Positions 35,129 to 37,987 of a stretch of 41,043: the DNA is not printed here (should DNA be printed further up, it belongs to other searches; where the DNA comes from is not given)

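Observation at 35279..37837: Sigma-54 enhancer-binding protein fused to a periplasmic CHASE2 sensor and anchored by four TM helices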

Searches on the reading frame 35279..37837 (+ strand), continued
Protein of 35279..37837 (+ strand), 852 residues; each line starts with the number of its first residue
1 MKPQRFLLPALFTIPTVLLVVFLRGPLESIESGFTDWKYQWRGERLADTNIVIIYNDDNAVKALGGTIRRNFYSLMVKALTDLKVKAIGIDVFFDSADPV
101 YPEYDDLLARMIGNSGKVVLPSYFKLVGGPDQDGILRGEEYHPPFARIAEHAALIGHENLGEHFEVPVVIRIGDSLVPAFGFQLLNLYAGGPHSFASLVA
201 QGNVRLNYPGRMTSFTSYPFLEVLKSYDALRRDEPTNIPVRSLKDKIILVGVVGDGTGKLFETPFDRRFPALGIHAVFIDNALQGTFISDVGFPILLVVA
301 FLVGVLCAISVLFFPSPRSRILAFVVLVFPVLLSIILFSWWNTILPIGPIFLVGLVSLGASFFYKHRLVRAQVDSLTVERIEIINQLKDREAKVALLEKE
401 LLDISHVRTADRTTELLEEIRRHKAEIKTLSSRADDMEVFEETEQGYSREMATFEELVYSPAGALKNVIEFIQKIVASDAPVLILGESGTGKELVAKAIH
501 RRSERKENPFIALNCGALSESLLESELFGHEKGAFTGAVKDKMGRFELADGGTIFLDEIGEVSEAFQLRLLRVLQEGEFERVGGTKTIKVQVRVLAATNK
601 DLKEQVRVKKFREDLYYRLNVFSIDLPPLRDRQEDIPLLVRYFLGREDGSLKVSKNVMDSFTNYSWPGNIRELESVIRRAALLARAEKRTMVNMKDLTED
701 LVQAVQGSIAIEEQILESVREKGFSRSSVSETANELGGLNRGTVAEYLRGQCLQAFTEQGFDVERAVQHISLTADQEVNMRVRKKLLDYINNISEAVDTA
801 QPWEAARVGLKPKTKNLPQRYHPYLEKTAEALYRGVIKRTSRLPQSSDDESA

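Call 21: find_encoding_contigs(protein=P0004, flank=7000, max_places=1)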
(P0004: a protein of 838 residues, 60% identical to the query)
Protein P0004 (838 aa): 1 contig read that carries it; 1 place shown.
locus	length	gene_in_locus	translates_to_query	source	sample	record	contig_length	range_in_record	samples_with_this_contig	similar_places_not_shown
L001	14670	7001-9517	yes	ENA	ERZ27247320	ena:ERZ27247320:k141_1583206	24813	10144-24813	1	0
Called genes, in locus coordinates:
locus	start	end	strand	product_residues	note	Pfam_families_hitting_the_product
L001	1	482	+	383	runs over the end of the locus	PF10128:OpcA_G6PD_assem, PF20171:OpcA_G6PD_C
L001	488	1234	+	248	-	PF01182:Glucosamine_iso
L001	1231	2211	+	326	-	PF02685:Glucokinase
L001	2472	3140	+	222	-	PF14512:TM1586_NiRdase (faint), PF00881:Nitroreductase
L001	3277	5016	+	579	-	PF25063:ARM_TT21_C (faint), PF04733:Coatomer_E (weak), PF14559:TPR_19, PF23914:TPR_CcmH_CycH, PF13428:TPR_14 (weak), PF13432:TPR_16, PF14559:TPR_19 (weak), PF25062:ARM_TT21_N (weak), +21 more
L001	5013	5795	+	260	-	PF14125:DUF4292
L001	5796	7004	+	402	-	PF01551:Peptidase_M23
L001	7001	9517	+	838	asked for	PF05226:CHASE2, PF07724:AAA_2 (faint), PF00158:Sigma54_activat, PF14532:Sigma54_activ_2, PF07728:AAA_5 (weak), PF25601:AAA_lid_14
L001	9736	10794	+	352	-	-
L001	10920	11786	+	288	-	-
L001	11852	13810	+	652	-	-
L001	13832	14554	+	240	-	-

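Call 22: find_encoding_contigs(protein=P0034, flank=7000, max_places=1)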
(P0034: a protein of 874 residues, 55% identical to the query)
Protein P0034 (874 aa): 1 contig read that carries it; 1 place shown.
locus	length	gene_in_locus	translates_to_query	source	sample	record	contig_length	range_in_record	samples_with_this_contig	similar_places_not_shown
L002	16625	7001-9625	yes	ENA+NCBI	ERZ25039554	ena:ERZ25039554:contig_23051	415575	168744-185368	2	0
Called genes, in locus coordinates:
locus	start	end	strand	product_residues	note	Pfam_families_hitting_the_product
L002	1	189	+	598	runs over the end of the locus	PF00664:ABC_membrane, PF00005:ABC_tran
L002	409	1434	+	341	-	PF00316:FBPase, PF18913:FBPase_C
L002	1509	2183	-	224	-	PF13432:TPR_16 (faint), PF12895:ANAPC3 (weak), PF13174:TPR_6 (faint), PF13424:TPR_12 (faint), PF00515:TPR_1 (faint), PF07719:TPR_2 (faint), PF13181:TPR_8 (faint)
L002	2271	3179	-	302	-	-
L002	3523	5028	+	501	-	PF12895:ANAPC3 (faint), PF13432:TPR_16 (faint), PF14561:TPR_20 (faint), PF20308:TPR-S (faint), PF14559:TPR_19, PF23914:TPR_CcmH_CycH (weak), PF14559:TPR_19 (weak), PF13429:TPR_15 (weak), +16 more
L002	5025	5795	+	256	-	PF14125:DUF4292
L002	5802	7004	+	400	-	PF01551:Peptidase_M23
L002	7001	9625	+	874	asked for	PF05226:CHASE2, PF00158:Sigma54_activat, PF07728:AAA_5 (weak), PF14532:Sigma54_activ_2, PF25601:AAA_lid_14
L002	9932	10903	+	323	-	-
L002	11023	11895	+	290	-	-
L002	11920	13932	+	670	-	-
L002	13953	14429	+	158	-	-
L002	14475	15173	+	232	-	-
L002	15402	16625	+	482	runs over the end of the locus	PF07995:GSDH, PF18962:Por_Secre_tail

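Call 23: find_encoding_contigs(protein=P0087, flank=7000, max_places=1)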
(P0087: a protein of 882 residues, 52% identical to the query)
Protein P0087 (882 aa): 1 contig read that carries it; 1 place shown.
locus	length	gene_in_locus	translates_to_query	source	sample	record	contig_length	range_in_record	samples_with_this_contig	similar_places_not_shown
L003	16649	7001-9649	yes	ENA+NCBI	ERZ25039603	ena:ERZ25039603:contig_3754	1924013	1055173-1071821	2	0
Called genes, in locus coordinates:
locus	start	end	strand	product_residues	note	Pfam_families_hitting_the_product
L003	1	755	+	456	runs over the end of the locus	PF00664:ABC_membrane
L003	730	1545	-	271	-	-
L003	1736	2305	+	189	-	PF00316:FBPase, PF18913:FBPase_C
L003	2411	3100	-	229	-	PF13174:TPR_6 (faint), PF13432:TPR_16 (faint), PF00515:TPR_1 (faint), PF07719:TPR_2 (faint), PF14559:TPR_19 (weak)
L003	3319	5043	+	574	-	PF13371:TPR_9 (faint), PF00515:TPR_1 (faint), PF13429:TPR_15 (faint), PF20308:TPR-S (faint), PF14559:TPR_19, PF13432:TPR_16 (weak), PF14559:TPR_19 (weak), PF13424:TPR_12 (weak), +16 more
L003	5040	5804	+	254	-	PF14125:DUF4292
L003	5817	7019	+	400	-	PF01551:Peptidase_M23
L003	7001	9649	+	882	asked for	PF05226:CHASE2, PF00158:Sigma54_activat, PF07724:AAA_2 (weak), PF07728:AAA_5 (weak), PF14532:Sigma54_activ_2, PF25601:AAA_lid_14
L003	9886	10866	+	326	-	-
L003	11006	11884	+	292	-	-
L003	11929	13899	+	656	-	-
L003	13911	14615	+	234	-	-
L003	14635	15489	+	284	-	-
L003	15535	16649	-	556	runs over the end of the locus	PF00005:ABC_tran, PF02463:SMC_N (faint), PF13476:AAA_23 (faint), PF13304:AAA_21 (faint), PF12848:ABC_tran_Xtn, PF00005:ABC_tran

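Call 24: find_encoding_contigs(protein=P0059, flank=7000, max_places=1)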
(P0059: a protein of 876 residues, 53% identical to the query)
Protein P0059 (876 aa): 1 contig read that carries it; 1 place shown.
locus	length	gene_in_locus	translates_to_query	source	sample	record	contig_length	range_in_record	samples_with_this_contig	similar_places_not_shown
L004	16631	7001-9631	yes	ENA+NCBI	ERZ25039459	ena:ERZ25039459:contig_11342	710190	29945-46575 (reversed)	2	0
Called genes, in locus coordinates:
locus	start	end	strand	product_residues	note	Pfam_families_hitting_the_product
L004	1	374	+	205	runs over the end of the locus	PF00005:ABC_tran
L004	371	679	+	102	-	PF00316:FBPase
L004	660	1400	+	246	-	PF00316:FBPase, PF18913:FBPase_C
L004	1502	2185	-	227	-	PF07719:TPR_2 (faint), PF13174:TPR_6 (weak)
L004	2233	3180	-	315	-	-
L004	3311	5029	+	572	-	PF13424:TPR_12 (faint), PF13429:TPR_15 (faint), PF20308:TPR-S (faint), PF00515:TPR_1 (faint), PF03704:BTAD (faint), PF14559:TPR_19, PF13432:TPR_16 (weak), PF14559:TPR_19 (weak), +20 more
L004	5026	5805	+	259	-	PF14125:DUF4292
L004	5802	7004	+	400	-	PF01551:Peptidase_M23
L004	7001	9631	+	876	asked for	PF05226:CHASE2, PF00158:Sigma54_activat, PF14532:Sigma54_activ_2, PF00004:AAA (weak), PF07724:AAA_2 (weak), PF07728:AAA_5 (weak), PF25601:AAA_lid_14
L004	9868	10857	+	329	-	-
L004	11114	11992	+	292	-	-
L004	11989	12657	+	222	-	-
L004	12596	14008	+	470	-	-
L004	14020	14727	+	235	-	-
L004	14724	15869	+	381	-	PF18962:Por_Secre_tail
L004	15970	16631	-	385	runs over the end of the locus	PF13304:AAA_21 (faint), PF12848:ABC_tran_Xtn, PF00005:ABC_tran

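Call 29: find_related_loci(query=A2, collection=genome_contigs, flank=6000)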
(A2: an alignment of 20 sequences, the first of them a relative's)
Query A2 (852 aa) in genome_contigs; peptide patterns used: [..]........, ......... (x = any residue, [..] = any of these).
600 stretches matched a pattern (row limit reached: there are more); 598 encode a relative of the query (tblastn E <= 1e-3); the best 80 are kept; 80 distinct loci.
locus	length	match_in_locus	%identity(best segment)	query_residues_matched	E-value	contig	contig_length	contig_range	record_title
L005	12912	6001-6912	48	426-724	9e-82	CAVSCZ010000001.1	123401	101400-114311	MAG: uncultured Nitrospiraceae bacterium isolate MFD02809.bin.1.70 genome assembly, contig: contig_103924, whole genome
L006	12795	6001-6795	53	442-704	2e-81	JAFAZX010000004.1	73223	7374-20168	MAG: Acidobacteriota bacterium isolate CP_BM_RX_R9_16 BM_RX_R9_k147_2116770, whole genome shotgun sequence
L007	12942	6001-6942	47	465-760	4e-80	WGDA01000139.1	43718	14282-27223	MAG: Proteobacteria bacterium isolate S145_22 k151_46504, whole genome shotgun sequence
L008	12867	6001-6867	48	434-721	4e-79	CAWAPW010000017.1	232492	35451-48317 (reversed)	MAG: Bryobacterales bacterium isolate MFD04434.bin.1.48 genome assembly, contig: contig_50584, whole genome shotgun sequ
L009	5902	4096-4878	52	431-684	2e-79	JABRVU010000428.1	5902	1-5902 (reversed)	MAG: Phycisphaerae bacterium isolate MAG-02r c_000000003148, whole genome shotgun sequence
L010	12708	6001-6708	56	453-684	1e-78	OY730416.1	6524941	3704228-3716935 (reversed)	MAG: uncultured Ferruginibacter sp. isolate 52100660-89e0-41f3-aa4d-b5ad2bee9e90 genome assembly, chromosome: 1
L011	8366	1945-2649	58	456-685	2e-78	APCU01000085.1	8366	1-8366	Candidatus Caldatribacterium saccharofermentans OP9-77CS F644_contig01281, whole genome shotgun sequence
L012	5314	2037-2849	50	453-721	2e-78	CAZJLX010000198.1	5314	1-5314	MAG TPA_asm: uncultured Ignavibacteriaceae bacterium isolate binchicken_co129_825 genome assembly, contig: NODE_55095_le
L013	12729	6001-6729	55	464-704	3e-78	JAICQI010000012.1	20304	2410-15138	MAG: Pyrinomonadaceae bacterium isolate TY_HY_2_bin.36 k141_2933228_length_20304_cov_67.2570, whole genome shotgun seque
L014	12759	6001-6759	53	464-712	1e-77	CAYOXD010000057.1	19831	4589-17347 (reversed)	MAG TPA_asm: uncultured Desulfobacterales bacterium isolate binchicken_co224_209 genome assembly, contig: NODE_2475_leng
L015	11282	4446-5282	49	399-696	1e-77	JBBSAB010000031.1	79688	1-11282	MAG: Polyangiales bacterium isolate La6_concoct.130 La6_concoct.130_K_1107973_L_79688_cov_30.5357, whole genome shotgun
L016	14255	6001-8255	54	465-701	6e-78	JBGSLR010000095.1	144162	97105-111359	MAG: Desulfobacterales bacterium isolate JTS-AC21 k141_3084378, whole genome shotgun sequence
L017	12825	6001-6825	51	430-697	3e-77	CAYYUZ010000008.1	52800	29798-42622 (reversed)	MAG TPA_asm: uncultured Spirochaetales bacterium isolate binchicken_co54_357 genome assembly, contig: NODE_1050_length_5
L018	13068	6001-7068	40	412-784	9e-78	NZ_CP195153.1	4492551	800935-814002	Psychromonas sp. PT13 chromosome, complete genome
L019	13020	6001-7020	44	428-760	2e-77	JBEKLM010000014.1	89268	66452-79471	MAG: Verrucomicrobiia bacterium isolate SPRUCE 370 SPRUCE_370_14, whole genome shotgun sequence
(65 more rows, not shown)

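Call 50: search_protein_families(library=pfam, proteins=[L002:9932-10903:+, L002:11017-11895:+, L002:11920-13932:+, L002:13953-14429:+, L002:14475-15173:+], max_evalue=1)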
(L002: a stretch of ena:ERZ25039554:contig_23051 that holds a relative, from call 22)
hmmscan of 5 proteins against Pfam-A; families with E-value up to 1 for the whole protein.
L002:9932-10903:+ (323 aa): 1 family
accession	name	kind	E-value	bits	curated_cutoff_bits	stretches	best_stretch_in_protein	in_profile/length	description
PF06594.17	HCBP_related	-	0.075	13.5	21.4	1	123-144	3-23/42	Haemolysin-type calcium binding protein related domain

L002:11017-11895:+ (292 aa): 0 families

L002:11920-13932:+ (670 aa): 2 families
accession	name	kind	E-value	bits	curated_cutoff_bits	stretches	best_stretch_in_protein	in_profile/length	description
PF01841.26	Transglut_core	-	3.1e-05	24.6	23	1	509-589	9-91/108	Transglutaminase-like superfamily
PF04473.18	DUF553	-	0.16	11.9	20.5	1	539-589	47-97/140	Transglutaminase-like domain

L002:13953-14429:+ (158 aa): 1 family
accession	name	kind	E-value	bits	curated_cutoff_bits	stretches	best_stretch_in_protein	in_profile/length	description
PF09203.16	MspA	-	0.029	14.7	22.9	1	59-119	67-124/179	MspA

L002:14475-15173:+ (232 aa): 0 families

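Call 59: list_cluster_members(proteins=[P0087, P0068, P0059, P0093, P0034, P0018, P0388, P0286])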
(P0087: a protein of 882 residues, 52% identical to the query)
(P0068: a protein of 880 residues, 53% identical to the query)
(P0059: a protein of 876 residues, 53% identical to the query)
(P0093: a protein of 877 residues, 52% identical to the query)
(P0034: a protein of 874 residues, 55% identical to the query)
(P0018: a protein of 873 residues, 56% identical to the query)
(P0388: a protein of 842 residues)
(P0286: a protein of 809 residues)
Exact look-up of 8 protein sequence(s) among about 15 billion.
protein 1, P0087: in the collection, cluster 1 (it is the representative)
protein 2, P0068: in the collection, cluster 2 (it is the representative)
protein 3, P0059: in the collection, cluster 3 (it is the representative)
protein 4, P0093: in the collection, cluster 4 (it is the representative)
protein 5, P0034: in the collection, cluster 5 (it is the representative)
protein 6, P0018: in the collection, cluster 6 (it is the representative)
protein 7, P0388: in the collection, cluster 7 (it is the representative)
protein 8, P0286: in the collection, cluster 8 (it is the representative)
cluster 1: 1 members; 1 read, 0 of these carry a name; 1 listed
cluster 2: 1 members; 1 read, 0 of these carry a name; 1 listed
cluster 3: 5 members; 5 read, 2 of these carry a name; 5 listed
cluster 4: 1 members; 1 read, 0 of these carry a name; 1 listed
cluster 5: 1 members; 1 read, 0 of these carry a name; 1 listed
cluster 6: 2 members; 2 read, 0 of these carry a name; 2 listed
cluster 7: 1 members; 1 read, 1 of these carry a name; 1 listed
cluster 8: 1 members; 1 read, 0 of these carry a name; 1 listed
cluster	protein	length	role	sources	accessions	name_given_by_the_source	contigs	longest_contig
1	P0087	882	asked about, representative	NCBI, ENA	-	-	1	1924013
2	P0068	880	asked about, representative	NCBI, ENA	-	-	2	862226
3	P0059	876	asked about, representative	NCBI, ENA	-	-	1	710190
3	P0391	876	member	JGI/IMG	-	transcriptional regulator with GAF, ATPase, and Fis domain/CHASE2 domain-containing ...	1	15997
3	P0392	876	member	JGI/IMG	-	DNA-binding NtrC family response regulator/CHASE2 domain-containing sensor protein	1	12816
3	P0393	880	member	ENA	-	-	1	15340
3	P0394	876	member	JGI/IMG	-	-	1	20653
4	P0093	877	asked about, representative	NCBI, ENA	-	-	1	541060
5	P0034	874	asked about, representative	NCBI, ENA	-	-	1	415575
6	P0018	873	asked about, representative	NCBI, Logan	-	-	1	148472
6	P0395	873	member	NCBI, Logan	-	-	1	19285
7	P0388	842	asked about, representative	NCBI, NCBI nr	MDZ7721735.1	MAG: sigma 54-interacting transcriptional regulator [candidate division KSB1 bacterium] | sigma 54-interacting transcriptional regulator [candidate division KSB1 bacterium]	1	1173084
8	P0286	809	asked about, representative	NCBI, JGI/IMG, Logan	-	-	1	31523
